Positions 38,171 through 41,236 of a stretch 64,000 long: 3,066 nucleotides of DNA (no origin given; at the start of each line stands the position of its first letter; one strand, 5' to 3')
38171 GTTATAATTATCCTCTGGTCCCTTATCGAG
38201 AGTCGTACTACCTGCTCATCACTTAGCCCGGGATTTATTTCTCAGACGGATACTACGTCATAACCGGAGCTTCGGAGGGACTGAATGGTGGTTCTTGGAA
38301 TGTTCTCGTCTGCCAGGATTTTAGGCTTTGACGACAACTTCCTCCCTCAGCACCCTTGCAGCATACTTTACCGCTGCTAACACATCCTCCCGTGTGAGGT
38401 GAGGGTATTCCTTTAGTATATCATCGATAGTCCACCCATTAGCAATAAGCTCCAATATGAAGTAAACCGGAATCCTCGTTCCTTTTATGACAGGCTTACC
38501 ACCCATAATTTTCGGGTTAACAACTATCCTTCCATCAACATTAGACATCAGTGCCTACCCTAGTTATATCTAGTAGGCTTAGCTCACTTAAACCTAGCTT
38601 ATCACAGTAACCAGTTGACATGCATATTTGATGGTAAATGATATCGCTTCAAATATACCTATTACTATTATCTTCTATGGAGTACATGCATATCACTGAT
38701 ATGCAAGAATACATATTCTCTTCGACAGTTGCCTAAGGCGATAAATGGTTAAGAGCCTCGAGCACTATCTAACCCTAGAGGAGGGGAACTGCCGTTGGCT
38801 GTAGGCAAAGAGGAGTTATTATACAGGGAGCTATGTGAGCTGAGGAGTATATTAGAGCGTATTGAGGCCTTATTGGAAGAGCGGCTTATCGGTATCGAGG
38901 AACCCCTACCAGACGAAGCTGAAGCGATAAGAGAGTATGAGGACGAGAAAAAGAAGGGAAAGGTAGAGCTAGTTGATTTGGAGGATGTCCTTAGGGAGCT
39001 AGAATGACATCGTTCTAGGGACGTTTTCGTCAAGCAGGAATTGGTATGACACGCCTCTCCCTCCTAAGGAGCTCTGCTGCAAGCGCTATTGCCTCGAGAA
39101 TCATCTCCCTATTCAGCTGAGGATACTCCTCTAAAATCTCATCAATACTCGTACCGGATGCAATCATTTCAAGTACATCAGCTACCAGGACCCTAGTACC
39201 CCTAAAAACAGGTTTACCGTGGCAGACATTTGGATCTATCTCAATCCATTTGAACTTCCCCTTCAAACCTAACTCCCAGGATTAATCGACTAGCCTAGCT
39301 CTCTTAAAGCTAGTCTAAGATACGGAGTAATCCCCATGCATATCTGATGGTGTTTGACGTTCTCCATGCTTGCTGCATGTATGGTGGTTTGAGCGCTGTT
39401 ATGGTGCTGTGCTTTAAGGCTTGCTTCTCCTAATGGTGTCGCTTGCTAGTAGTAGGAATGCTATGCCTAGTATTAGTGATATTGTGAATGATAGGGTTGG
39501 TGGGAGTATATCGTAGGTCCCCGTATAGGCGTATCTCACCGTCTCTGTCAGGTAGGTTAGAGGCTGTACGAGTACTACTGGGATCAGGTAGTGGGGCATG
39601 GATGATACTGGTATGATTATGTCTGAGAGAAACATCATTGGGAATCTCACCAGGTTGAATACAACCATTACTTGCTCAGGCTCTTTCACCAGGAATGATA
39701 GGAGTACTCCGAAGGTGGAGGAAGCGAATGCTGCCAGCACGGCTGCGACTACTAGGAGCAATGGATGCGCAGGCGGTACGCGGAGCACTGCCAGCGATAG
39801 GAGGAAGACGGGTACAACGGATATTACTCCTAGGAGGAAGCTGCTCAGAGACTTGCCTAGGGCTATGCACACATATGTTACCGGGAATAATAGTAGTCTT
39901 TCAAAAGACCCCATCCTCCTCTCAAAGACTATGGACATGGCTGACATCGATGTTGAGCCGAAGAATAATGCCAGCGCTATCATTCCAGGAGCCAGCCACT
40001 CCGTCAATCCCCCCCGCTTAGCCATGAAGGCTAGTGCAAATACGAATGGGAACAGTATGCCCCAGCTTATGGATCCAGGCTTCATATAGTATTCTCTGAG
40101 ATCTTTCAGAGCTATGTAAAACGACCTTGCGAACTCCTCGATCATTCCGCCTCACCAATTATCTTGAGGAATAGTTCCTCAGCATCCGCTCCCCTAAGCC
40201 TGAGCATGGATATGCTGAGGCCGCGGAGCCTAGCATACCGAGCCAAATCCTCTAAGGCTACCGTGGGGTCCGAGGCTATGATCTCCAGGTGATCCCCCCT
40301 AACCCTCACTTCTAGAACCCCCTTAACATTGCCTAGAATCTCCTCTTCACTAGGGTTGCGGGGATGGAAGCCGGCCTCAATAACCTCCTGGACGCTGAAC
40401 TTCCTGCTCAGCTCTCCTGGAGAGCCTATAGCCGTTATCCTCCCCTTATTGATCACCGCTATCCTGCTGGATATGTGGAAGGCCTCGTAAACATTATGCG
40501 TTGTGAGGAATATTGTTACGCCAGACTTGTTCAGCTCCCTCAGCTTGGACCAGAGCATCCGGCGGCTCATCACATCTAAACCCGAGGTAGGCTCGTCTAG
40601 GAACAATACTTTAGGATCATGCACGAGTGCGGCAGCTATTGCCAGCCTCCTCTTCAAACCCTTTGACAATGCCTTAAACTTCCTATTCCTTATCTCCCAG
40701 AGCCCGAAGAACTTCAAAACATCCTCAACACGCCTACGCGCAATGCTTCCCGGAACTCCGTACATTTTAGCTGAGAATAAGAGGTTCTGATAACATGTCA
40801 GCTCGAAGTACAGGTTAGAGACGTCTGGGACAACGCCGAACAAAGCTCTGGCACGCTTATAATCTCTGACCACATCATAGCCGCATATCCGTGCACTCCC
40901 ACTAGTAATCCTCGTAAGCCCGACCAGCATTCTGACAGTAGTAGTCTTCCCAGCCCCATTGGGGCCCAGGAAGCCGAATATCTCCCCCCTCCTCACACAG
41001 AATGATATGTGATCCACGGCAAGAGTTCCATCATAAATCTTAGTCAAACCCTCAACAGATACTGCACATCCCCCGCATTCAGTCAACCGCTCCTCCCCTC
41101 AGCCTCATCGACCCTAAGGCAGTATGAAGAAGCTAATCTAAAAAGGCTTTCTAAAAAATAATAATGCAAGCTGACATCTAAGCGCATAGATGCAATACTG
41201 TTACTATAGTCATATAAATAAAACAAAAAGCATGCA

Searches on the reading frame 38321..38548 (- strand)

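Call 105: search_protein_families(library=pfam, proteins=[window:38321-38548:-], max_evalue=0.001)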
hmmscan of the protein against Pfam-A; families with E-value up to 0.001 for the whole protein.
window:38321-38548:- (75 aa): 1 family
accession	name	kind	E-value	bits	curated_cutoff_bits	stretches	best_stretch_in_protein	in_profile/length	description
PF04255.20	DUF433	-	3.5e-28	97.6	23.6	1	8-63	1-56/56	Protein of unknown function (DUF433)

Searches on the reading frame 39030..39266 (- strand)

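Call 105: search_protein_families(library=pfam, proteins=[window:39030-39266:-], max_evalue=0.001)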
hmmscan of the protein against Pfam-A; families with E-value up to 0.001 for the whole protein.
window:39030-39266:- (78 aa): 1 family
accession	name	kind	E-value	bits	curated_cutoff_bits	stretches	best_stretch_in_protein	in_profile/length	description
PF04255.20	DUF433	-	6.1e-24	84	23.6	1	8-61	1-54/56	Protein of unknown function (DUF433)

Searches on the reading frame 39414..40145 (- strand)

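Call 105: search_protein_families(library=pfam, proteins=[window:39414-40145:-], max_evalue=0.001)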
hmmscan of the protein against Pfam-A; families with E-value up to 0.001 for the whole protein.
window:39414-40145:- (243 aa): 2 families
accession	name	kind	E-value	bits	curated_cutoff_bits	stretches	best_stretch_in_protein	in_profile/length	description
PF01061.29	ABC2_membrane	-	3.9e-25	89.1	26.9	1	24-206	19-209/211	ABC-2 type transporter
PF12698.13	ABC2_membrane_3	-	6.4e-18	65.4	31.6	1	51-234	164-345/347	ABC-2 family transporter protein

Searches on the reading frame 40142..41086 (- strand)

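Call 105: search_protein_families(library=pfam, proteins=[window:40142-41086:-], max_evalue=0.001)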
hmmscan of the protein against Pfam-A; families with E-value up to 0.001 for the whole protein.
window:40142-41086:- (314 aa): 2 families
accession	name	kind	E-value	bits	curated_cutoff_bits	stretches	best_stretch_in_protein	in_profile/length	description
PF00005.33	ABC_tran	-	5.4e-30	105.2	25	1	25-168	2-137/137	ABC transporter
PF13304.12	AAA_21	-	6.7e-12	46.5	27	1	137-200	235-301/304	AAA domain, putative AbiEii toxin, Type IV TA system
